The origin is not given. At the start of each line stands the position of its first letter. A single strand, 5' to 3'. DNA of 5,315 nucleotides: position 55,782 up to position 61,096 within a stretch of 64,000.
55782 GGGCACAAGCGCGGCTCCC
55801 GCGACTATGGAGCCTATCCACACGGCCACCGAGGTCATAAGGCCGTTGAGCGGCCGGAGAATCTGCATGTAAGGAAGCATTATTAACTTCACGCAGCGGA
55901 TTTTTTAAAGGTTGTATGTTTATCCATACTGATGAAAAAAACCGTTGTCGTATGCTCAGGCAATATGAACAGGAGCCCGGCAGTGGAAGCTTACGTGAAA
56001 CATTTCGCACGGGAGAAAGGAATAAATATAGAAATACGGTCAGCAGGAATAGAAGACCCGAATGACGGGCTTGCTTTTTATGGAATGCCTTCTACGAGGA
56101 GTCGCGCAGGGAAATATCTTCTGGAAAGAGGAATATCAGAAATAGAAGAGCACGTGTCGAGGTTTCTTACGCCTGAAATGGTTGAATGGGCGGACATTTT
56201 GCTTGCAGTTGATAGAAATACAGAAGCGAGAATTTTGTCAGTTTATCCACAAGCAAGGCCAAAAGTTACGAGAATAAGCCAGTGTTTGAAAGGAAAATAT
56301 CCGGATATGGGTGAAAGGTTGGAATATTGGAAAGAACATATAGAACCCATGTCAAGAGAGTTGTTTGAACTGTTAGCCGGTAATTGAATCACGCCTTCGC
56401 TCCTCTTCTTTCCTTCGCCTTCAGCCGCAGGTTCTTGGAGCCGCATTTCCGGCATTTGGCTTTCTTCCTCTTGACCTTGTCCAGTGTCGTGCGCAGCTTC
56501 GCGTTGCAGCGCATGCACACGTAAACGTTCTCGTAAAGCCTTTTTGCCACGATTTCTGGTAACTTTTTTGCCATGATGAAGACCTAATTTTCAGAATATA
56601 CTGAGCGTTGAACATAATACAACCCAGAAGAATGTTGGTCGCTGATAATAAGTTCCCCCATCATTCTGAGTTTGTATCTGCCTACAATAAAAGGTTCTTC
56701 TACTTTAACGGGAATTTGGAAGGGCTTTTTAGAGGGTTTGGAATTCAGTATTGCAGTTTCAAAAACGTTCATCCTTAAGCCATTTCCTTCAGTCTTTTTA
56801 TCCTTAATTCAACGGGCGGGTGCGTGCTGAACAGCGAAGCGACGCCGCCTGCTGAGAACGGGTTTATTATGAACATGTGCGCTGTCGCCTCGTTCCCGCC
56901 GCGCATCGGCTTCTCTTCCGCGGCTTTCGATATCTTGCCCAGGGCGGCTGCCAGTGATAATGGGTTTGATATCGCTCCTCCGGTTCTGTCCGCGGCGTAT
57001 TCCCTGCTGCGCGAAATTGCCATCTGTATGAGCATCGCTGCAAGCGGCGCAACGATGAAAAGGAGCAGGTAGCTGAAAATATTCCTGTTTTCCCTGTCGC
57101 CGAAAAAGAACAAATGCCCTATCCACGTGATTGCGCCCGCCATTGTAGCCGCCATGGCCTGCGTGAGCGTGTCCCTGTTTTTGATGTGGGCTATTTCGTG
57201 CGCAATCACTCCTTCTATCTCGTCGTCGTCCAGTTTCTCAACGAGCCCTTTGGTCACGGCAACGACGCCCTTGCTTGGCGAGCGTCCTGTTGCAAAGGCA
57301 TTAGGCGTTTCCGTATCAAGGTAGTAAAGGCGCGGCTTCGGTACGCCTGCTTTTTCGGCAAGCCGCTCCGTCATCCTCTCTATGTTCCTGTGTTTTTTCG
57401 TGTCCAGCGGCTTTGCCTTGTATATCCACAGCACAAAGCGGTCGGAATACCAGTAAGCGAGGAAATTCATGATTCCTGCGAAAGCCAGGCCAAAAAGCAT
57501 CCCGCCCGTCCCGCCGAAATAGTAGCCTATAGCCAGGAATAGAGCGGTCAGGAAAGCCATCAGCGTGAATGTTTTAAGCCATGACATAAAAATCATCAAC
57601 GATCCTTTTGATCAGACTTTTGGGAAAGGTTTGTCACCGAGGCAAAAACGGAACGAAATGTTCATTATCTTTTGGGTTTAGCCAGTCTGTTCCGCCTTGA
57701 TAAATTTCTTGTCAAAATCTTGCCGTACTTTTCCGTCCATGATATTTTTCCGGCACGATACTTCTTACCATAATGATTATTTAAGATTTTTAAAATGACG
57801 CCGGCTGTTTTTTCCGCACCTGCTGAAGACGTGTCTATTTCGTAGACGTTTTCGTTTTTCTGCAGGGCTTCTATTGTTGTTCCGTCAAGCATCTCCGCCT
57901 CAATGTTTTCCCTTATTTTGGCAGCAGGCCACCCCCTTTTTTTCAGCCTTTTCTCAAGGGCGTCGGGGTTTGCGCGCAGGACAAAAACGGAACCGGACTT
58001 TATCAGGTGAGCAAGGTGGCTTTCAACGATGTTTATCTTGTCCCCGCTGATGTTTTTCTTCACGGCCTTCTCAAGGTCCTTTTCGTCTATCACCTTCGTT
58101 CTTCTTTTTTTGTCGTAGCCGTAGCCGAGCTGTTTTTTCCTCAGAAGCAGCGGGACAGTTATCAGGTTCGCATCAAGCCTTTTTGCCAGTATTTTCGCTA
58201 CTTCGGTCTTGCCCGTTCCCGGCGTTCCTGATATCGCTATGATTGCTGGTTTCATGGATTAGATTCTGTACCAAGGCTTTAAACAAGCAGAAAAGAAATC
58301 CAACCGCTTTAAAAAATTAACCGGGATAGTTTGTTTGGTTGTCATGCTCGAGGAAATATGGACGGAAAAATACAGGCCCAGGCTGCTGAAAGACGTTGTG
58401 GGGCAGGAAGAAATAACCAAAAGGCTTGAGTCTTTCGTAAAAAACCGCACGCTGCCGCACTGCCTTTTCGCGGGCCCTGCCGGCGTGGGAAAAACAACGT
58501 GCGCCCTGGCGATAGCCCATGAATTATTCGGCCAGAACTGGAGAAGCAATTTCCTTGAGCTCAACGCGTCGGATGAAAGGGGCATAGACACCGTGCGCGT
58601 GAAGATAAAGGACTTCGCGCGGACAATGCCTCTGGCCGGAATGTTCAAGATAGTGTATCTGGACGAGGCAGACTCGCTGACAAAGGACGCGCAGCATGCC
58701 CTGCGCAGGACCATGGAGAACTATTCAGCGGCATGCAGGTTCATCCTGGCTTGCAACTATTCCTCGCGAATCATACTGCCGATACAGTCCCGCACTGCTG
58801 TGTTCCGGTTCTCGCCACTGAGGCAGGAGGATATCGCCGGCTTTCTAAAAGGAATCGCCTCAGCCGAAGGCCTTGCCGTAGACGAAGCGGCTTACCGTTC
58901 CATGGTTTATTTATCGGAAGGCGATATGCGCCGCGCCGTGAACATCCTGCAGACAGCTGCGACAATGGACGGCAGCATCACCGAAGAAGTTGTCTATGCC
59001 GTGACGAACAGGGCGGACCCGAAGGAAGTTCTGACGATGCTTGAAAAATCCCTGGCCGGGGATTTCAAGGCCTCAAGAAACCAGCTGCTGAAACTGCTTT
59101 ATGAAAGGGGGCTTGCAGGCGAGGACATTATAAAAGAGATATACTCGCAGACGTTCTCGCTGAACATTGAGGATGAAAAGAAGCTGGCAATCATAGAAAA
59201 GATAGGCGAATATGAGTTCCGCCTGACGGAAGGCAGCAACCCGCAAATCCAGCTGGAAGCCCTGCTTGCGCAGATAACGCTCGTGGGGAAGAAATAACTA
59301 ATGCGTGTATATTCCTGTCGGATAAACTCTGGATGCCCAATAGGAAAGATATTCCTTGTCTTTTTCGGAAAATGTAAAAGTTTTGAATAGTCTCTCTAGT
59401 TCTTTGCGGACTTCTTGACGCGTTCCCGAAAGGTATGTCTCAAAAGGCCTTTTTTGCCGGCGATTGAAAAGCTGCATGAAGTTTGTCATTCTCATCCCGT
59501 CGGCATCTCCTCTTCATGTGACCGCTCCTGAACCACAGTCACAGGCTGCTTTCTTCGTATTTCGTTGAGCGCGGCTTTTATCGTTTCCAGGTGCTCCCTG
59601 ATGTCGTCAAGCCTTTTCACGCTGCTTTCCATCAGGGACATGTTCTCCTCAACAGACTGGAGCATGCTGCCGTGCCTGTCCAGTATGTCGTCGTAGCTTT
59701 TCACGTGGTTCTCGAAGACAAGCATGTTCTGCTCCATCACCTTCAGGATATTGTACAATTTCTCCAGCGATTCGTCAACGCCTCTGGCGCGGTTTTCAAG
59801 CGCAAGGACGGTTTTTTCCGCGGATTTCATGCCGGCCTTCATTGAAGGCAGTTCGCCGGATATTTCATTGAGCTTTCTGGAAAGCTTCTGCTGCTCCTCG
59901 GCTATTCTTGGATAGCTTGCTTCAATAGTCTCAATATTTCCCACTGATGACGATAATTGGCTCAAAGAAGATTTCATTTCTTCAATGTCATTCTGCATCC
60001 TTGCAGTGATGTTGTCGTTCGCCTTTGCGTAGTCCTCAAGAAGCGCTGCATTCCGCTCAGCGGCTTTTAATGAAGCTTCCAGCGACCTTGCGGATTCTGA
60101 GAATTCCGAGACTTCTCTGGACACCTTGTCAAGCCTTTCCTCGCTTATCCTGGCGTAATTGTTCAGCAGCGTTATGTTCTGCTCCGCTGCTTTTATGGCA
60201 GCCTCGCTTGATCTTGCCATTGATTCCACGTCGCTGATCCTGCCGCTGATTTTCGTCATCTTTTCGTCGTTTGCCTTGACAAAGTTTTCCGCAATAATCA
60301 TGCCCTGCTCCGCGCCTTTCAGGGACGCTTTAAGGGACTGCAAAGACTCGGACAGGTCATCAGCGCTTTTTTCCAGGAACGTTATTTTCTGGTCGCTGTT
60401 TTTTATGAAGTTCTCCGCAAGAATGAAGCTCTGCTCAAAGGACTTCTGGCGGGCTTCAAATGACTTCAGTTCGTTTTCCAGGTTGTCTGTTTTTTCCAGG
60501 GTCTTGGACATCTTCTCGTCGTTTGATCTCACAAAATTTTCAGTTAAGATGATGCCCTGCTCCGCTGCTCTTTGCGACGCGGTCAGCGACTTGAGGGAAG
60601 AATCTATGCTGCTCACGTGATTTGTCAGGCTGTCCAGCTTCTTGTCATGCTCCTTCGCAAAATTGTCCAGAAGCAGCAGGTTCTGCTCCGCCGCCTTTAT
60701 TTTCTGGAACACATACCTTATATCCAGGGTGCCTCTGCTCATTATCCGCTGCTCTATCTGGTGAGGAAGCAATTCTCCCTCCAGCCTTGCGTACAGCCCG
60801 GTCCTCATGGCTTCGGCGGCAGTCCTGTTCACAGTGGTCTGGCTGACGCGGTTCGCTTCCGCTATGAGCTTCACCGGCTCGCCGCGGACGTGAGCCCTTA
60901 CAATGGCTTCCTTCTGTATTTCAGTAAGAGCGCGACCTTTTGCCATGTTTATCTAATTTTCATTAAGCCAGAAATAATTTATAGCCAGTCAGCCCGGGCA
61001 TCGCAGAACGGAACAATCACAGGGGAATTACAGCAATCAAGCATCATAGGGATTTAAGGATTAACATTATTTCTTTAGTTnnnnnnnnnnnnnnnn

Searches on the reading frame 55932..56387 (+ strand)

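Call 41: search_protein_families(library=pfam, proteins=[window:55932-56387:+], max_evalue=0.001)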
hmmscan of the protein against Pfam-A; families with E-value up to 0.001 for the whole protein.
window:55932-56387:+ (151 aa): 1 family
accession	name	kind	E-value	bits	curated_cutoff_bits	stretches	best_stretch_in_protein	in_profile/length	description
PF01451.26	LMWPc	-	9.4e-13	49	23.2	1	5-117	2-109/144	Low molecular weight phosphotyrosine protein phosphatase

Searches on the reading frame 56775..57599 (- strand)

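Call 41: search_protein_families(library=pfam, proteins=[window:56775-57599:-], max_evalue=0.001)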
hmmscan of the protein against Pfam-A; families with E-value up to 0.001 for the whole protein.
window:56775-57599:- (274 aa): 2 families
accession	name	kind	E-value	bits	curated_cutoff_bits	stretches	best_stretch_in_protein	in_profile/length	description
PF01435.24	Peptidase_M48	-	1.2e-37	130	20.3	1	68-273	2-185/186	Peptidase family M48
PF05569.17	Peptidase_M56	-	2.2e-05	24.2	31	1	110-166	175-230/296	BlaR1 peptidase M56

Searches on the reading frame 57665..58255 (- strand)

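Call 41: search_protein_families(library=pfam, proteins=[window:57665-58255:-], max_evalue=0.001)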
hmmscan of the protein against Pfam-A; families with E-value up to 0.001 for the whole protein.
window:57665-58255:- (196 aa): 10 families
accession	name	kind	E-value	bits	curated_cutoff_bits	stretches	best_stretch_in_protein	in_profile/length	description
PF13238.12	AAA_18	-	3.2e-23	83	29.4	1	6-123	1-127/128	AAA domain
PF13189.12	Cytidylate_kin2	-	3.9e-05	24.4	28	1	5-65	1-60/176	Cytidylate kinase-like family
PF13207.12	AAA_17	-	5.2e-05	24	27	1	10-83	2-82/136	AAA domain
PF00004.35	AAA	-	5.3e-05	24.1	21.2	1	8-36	3-31/131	ATPase family associated with various cellular activities (AAA)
PF07728.20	AAA_5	-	0.00015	22.2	22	1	8-70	4-66/139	AAA domain (dynein-related subfamily)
PF02224.24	Cytidylate_kin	-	0.00017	21.8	26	0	6-67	1-59/211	Cytidylate kinase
PF08433.16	KTI12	-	0.00025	21.1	22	1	5-79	3-78/271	Chromatin associated protein KTI12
PF13521.12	AAA_28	-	0.00065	20.4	27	0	6-27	2-23/164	AAA domain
PF01202.28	SKI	-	0.00086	19.9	22.1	0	12-34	1-23/159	Shikimate kinase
PF01712.25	dNK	-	0.00097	19.4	27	0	6-32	1-27/203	Deoxynucleoside kinase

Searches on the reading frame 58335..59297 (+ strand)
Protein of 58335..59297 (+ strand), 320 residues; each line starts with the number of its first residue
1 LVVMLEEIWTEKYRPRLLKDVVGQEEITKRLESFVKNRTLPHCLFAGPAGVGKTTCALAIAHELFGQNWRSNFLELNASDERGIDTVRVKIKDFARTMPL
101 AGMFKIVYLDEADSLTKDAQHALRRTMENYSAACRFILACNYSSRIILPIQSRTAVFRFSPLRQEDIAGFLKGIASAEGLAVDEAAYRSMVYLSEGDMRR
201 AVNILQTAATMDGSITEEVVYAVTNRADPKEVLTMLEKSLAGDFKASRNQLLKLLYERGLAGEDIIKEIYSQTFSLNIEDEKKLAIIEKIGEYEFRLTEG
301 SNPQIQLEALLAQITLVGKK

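Call 41: search_protein_families(library=pfam, proteins=[window:58335-59297:+], max_evalue=0.001)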
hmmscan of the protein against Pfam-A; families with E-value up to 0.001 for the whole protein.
window:58335-59297:+ (320 aa): 14 families
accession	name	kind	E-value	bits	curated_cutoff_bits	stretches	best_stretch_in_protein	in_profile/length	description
PF08542.16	Rep_fac_C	-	1.1e-22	80.7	23.6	1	228-313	2-88/88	Replication factor C C-terminal domain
PF13177.12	DNA_pol3_delta2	-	4.7e-15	56.4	27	1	83-162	82-160/161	DNA polymerase III, delta subunit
PF00004.35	AAA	-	5.3e-15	56.5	21.2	1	44-159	2-128/131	ATPase family associated with various cellular activities (AAA)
PF05496.18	RuvB_N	-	9.5e-10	38.9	27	1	14-131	2-112/159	Holliday junction DNA helicase RuvB P-loop domain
PF25199.1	nSTAND_NTPase5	-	1.8e-07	31.5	34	1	26-142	27-134/145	Novel STAND NTPase 5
PF25361.1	AAA_lid_RFC1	-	3.9e-06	26.7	34.9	1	165-216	2-53/59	RFC1-like, AAA+ ATPase lid domain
PF21960.2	RCF1-5-like_lid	-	6.5e-06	26.5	27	1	171-210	3-43/43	RCF1/5-like, AAA+ ATPase lid domain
PF03215.21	Rad17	-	2.6e-05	24.7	23.8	1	7-114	7-119/186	Rad17 P-loop domain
PF13173.12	AAA_14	-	4.3e-05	24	27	1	44-139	6-96/129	AAA domain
PF13401.12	AAA_22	-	5.3e-05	24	27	0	43-86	8-49/130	AAA domain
PF04851.21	ResIII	-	5.8e-05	23.5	22.5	1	24-74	8-57/164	Type III restriction enzyme, res subunit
PF16193.11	AAA_assoc_2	-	0.00023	21.8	34.3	1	179-226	4-57/81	AAA C-terminal domain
PF13191.12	AAA_16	-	0.00038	21.4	32.6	0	22-78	3-60/167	AAA ATPase domain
PF14532.12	Sigma54_activ_2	-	0.00047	20.8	25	0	26-143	9-110/138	Sigma-54 interaction domain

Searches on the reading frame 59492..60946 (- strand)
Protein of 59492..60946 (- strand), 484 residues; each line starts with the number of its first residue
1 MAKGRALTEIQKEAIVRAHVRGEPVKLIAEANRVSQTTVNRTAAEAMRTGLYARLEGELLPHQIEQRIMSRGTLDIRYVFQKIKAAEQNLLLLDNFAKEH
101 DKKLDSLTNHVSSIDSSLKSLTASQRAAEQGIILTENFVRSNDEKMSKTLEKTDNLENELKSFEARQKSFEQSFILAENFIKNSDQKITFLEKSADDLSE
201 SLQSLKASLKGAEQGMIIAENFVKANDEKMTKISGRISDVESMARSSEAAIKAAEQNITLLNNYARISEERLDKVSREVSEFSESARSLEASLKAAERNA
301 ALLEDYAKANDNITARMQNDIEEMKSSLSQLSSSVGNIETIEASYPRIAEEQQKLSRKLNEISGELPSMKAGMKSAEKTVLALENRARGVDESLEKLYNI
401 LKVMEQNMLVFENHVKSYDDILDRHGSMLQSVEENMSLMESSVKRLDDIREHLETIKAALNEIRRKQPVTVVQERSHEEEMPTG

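Call 42: search_protein_families(library=pfam, proteins=[window:59492-60946:-], max_evalue=0.001)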
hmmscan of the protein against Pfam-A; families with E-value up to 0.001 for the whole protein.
window:59492-60946:- (484 aa): 12 families
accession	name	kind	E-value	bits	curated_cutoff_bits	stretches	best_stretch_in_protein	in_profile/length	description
PF00261.25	Tropomyosin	-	1.4e-07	31.6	38.6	1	144-370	6-229/242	Tropomyosin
PF05531.17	NPV_P10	-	5.6e-06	27.2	29.8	0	404-464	1-62/75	Nucleopolyhedrovirus P10 protein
PF04108.17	ATG17_like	-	1.3e-05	25.3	43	1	251-462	114-290/355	Autophagy protein ATG17-like domain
PF20492.3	ERM_helical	-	6.5e-05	23.4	40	0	227-326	19-118/120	Ezrin/radixin/moesin, alpha-helical domain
PF10046.14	BLOC1_2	-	6.6e-05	23.6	33.4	0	401-454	39-92/96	Biogenesis of lysosome-related organelles complex-1 subunit 2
PF08702.15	Fib_alpha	-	0.00011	22.9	29.9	0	93-200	26-130/143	Fibrinogen alpha/beta chain family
PF05335.18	DUF745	-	0.00028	21.1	33.3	0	353-461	65-163/183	Protein of unknown function (DUF745)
PF07889.17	DUF1664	-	0.00038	20.9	34.6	0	325-410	36-119/124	Protein of unknown function (DUF1664)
PF06791.18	TMP_2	-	0.00045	20.4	30.2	1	246-333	92-183/208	Prophage tail length tape measure protein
PF25526.1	LIP-1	-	0.00074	19.4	34.1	0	313-467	11-162/250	Liprin-alpha-like coiled coil domain 2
PF21121.2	Nup49_C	-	0.00092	20.2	28.5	0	350-411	15-77/87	Nucleoporin Nup49 C-terminal helical region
PF10498.14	IFT57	-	0.00098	18.6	40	1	279-378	224-324/360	Intra-flagellar transport protein 57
